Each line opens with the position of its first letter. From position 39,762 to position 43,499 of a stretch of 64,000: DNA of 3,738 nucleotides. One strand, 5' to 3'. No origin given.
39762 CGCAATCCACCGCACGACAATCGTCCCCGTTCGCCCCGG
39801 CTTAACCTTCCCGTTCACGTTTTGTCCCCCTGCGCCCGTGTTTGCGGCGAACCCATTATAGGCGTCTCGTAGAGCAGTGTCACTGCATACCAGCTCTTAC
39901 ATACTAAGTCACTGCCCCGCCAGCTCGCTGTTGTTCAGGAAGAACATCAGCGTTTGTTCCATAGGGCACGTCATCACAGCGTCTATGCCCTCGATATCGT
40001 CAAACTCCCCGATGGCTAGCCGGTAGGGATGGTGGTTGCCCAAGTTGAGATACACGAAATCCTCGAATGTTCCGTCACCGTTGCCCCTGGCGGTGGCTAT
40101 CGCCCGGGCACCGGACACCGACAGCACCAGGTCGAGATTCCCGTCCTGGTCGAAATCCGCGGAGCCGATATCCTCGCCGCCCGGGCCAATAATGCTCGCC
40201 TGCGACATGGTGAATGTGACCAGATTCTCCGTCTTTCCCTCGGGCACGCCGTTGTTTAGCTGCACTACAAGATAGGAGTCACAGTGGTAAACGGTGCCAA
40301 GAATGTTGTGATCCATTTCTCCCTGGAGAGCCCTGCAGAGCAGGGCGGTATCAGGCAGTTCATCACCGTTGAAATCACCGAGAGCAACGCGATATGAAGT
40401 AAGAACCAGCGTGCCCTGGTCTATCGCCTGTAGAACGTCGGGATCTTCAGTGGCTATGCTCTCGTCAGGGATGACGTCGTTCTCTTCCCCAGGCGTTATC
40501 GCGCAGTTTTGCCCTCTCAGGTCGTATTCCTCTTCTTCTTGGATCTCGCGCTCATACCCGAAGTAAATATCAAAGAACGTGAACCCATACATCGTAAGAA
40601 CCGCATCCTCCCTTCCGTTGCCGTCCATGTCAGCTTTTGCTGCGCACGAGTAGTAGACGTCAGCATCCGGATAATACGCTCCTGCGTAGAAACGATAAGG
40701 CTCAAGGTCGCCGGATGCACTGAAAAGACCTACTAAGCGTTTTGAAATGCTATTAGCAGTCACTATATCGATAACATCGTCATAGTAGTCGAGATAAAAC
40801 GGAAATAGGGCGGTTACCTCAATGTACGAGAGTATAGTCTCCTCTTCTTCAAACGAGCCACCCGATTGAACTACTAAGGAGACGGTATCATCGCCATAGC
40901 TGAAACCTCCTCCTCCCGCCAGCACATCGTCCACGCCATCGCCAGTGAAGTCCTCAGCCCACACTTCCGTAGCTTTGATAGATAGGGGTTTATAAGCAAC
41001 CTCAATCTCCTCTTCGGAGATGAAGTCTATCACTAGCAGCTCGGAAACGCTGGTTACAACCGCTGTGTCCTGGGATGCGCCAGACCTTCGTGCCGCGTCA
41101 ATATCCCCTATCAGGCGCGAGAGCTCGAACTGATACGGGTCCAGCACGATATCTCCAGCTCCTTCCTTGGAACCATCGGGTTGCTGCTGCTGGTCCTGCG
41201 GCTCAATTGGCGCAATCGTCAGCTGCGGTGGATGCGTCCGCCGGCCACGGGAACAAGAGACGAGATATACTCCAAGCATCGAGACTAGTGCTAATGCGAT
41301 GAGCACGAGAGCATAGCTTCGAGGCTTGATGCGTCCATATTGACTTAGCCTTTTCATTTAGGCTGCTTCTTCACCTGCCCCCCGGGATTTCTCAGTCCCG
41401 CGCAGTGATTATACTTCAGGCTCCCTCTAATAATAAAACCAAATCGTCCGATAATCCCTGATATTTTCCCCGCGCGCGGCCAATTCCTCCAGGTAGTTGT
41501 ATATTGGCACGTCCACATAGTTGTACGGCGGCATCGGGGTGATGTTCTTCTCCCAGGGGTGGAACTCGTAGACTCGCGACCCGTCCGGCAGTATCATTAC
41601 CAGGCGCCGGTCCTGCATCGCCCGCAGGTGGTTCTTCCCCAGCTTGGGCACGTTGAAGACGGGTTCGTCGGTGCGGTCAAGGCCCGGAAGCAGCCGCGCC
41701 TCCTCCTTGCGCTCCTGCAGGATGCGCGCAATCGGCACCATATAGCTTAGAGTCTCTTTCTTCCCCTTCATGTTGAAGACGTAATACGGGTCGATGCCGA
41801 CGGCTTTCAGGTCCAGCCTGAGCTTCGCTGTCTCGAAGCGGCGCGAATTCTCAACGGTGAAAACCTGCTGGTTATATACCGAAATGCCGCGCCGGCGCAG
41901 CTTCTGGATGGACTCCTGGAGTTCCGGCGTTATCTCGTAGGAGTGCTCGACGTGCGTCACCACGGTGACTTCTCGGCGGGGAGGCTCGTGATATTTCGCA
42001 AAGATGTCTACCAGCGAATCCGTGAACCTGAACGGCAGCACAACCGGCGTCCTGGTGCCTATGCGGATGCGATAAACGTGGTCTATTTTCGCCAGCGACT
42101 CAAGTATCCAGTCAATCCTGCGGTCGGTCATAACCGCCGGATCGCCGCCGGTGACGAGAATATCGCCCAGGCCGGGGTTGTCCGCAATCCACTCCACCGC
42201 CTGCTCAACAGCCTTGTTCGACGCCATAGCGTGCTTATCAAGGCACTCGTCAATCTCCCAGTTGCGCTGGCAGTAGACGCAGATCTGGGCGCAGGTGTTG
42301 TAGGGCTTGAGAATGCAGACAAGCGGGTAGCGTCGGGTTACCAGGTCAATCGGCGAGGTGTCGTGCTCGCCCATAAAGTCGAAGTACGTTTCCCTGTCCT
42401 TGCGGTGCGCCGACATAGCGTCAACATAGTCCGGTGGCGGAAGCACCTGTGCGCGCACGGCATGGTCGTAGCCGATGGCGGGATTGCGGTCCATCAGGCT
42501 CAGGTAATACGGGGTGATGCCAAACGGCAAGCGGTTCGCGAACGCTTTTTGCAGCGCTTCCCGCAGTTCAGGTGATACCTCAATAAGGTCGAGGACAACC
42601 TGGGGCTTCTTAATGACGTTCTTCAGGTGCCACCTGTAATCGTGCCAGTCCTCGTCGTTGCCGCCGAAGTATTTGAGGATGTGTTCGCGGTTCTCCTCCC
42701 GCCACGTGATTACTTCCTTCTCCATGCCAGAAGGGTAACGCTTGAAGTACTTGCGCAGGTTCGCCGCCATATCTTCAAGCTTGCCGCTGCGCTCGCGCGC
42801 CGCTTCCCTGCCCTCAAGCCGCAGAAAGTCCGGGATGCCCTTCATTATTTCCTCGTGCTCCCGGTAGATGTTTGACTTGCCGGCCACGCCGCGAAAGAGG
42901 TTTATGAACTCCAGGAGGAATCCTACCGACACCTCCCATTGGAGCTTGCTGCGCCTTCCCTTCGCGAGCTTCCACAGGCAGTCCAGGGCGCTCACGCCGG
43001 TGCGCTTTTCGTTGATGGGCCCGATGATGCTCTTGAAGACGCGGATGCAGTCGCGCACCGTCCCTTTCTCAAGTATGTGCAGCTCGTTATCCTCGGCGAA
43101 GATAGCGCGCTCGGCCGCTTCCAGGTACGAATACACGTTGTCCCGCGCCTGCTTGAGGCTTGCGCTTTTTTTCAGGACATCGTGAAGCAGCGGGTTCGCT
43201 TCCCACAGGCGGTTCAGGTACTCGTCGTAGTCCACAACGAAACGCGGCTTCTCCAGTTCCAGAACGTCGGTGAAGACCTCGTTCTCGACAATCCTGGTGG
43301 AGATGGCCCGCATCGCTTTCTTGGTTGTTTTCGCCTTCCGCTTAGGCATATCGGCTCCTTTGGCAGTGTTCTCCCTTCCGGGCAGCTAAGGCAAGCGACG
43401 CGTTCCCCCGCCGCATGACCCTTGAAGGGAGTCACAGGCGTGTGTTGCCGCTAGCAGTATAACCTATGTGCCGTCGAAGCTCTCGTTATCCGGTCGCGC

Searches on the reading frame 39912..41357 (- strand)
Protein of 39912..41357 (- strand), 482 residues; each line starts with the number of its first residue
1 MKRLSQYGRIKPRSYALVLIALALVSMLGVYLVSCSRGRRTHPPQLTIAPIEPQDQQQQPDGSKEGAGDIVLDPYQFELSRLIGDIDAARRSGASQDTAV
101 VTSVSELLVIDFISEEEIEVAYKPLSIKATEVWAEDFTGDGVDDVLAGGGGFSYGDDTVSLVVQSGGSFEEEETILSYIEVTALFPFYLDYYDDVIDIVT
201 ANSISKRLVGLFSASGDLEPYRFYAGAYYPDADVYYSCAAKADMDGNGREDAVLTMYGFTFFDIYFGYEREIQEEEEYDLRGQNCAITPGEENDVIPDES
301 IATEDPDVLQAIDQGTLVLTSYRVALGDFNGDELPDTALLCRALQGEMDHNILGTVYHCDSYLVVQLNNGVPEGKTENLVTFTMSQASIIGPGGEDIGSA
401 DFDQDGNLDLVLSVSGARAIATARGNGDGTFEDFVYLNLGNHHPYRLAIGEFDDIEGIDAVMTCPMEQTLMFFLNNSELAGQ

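Call 55: search_protein_families(library=pfam, proteins=[window:39912-41357:-], max_evalue=0.01)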
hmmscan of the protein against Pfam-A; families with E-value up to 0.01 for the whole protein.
window:39912-41357:- (482 aa): 2 families
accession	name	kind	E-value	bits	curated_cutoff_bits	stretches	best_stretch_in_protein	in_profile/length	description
PF13517.12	FG-GAP_3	-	1.1e-09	39.2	26.9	1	401-439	1-37/61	FG-GAP-like repeat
PF01839.29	FG-GAP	-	3.1e-06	27.4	22.1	0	394-424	2-27/37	FG-GAP repeat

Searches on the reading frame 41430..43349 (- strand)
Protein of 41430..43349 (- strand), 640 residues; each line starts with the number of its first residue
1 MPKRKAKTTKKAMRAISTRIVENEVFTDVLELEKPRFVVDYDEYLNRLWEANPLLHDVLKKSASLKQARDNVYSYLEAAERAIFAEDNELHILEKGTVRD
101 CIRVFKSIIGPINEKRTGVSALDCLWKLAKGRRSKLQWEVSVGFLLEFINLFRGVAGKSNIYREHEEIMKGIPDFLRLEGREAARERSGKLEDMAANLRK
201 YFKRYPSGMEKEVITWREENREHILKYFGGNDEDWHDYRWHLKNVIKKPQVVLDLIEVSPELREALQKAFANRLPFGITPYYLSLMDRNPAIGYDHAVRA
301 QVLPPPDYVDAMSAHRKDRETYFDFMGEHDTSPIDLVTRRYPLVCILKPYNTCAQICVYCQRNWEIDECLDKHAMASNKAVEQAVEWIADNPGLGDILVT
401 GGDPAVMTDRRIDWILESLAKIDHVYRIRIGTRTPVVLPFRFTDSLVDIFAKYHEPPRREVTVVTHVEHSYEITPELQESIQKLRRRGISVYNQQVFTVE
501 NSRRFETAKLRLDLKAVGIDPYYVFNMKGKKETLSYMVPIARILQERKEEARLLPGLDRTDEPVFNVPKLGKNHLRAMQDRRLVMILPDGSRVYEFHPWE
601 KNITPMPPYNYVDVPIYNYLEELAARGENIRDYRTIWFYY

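Call 55: search_protein_families(library=pfam, proteins=[window:41430-43349:-], max_evalue=0.01)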
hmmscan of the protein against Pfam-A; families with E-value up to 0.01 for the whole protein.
window:41430-43349:- (640 aa): 1 family
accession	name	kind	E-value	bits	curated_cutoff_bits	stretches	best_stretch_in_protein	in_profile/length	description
PF04055.27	Radical_SAM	-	3.1e-08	34.4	29.5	1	348-490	2-125/166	Radical SAM superfamily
